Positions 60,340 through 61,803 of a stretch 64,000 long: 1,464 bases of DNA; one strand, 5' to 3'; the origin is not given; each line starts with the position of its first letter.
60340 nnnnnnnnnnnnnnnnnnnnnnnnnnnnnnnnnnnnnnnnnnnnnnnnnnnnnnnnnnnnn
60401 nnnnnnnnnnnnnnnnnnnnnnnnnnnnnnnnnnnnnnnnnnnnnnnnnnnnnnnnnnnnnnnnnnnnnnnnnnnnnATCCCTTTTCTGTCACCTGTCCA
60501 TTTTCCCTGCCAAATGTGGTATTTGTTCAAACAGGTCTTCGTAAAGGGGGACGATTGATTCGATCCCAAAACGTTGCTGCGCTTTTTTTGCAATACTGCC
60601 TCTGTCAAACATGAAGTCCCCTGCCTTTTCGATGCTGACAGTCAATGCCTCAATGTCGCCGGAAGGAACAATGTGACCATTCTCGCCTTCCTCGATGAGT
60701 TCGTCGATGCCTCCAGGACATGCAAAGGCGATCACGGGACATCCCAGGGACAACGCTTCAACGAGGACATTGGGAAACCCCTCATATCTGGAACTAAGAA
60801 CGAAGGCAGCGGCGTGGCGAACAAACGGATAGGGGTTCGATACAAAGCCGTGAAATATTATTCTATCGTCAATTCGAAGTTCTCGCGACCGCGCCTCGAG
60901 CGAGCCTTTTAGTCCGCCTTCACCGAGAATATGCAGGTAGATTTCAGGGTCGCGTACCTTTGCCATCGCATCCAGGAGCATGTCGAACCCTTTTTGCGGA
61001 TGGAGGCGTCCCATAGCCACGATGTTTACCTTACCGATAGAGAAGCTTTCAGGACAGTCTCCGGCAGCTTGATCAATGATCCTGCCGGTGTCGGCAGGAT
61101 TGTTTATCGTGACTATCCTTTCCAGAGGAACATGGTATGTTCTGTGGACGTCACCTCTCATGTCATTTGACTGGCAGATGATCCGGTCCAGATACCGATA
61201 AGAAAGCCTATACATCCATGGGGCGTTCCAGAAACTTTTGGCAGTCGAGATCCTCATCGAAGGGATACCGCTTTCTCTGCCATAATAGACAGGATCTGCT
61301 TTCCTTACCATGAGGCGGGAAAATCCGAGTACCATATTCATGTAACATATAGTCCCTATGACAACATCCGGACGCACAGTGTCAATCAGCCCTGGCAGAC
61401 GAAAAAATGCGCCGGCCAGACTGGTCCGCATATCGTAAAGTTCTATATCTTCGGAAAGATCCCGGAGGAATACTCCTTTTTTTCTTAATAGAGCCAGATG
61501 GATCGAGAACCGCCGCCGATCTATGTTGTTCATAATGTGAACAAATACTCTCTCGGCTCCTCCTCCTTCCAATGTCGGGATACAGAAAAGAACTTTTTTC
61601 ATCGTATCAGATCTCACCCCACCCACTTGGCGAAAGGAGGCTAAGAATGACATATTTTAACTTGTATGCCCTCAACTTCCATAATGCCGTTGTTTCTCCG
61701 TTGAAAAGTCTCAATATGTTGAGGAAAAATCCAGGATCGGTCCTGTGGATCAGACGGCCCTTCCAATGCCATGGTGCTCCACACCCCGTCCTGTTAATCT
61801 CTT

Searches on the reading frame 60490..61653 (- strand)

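Call 52: search_protein_families(library=ncbifam, proteins=[window:60490-61653:-], max_evalue=0.00001)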
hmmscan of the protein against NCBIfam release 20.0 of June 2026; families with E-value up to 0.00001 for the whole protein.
window:60490-61653:- (387 aa): 26 families (the best 25 are shown)
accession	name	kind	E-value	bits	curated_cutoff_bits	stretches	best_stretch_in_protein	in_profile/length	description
NF050063.1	ProtGlycPglJ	equivalog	6.7e-33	114.4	500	1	18-345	1-330/363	N-acetylgalactosamine-N,N'-diacetylbacillosaminyl-diphospho-undecaprenol 4-alpha-N-acetylgalactosaminyltransferase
TIGR03088.1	stp2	hypoth_equivalog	4.1e-32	111.6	409.05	1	23-377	6-372/374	TIGR03088 family PEP-CTERM/XrtA system glycosyltransferase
NF007396.0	PRK09922.1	equivalog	3.3e-31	108.5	385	1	175-344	155-323/361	lipopolysaccharide 1,6-galactosyltransferase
NF041876.1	EPS_EpsE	equivalog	7.4e-21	74.8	400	1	207-345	213-359/389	exopolysaccharide biosynthesis GT4 family glycosyltransferase EpsE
NF050056.1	ProtGlycPglH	equivalog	4.2e-19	68.9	600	1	147-361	130-333/354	GalNAc-alpha-(1->4)-GalNAc-alpha-(1->3)-diNAcBac-PP-undecaprenol alpha-1,4-N-acetyl-D-galactosaminyltransferase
NF011726.0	PRK15179.1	equivalog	8e-19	67.4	733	1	216-359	525-671/694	Vi polysaccharide biosynthesis protein TviE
TIGR03999.1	thiol_BshA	equivalog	1.7e-17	63.4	273.7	1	155-378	145-373/375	N-acetyl-alpha-D-glucosaminyl L-malate synthase BshA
NF047880.1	glyco_SdgA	exception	4.9e-17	61.6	800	1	208-343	315-452/488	serine-aspartate repeat adhesin O-glycosyltransferase SdgA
TIGR04157.1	glyco_rSAM_CFB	subfamily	2.4e-15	56.5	400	1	150-333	165-352/406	TIGR04157 family glycosyltransferase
NF046085.1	XrtY_assoc_Gly1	equivalog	6.6e-15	54.8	400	1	206-378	207-384/387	XrtY-associated glycosyltransferase XYAG1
TIGR02149.1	glgA_Coryne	subfamily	2.1e-14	53.5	302.4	2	145-234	135-230/391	glycogen synthase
NF047881.1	glyco_SdgB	exception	2e-13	49.8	800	1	203-342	316-457/496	serine-aspartate repeat adhesin O-glycosyltransferase SdgB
NF012034.0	PRK15490.1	equivalog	8.1e-13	47.6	813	1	235-344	427-531/578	Vi polysaccharide biosynthesis glycosyltransferase TviE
NF047684.1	TeichurnBiosyTuaC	equivalog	4.8e-12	45.5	550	1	208-343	219-350/391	teichuronic acid biosynthesis protein TuaC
TIGR02918.1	TIGR02918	equivalog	1.1e-10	40.9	574.6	1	209-341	320-457/500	accessory Sec system glycosyltransferase GtfA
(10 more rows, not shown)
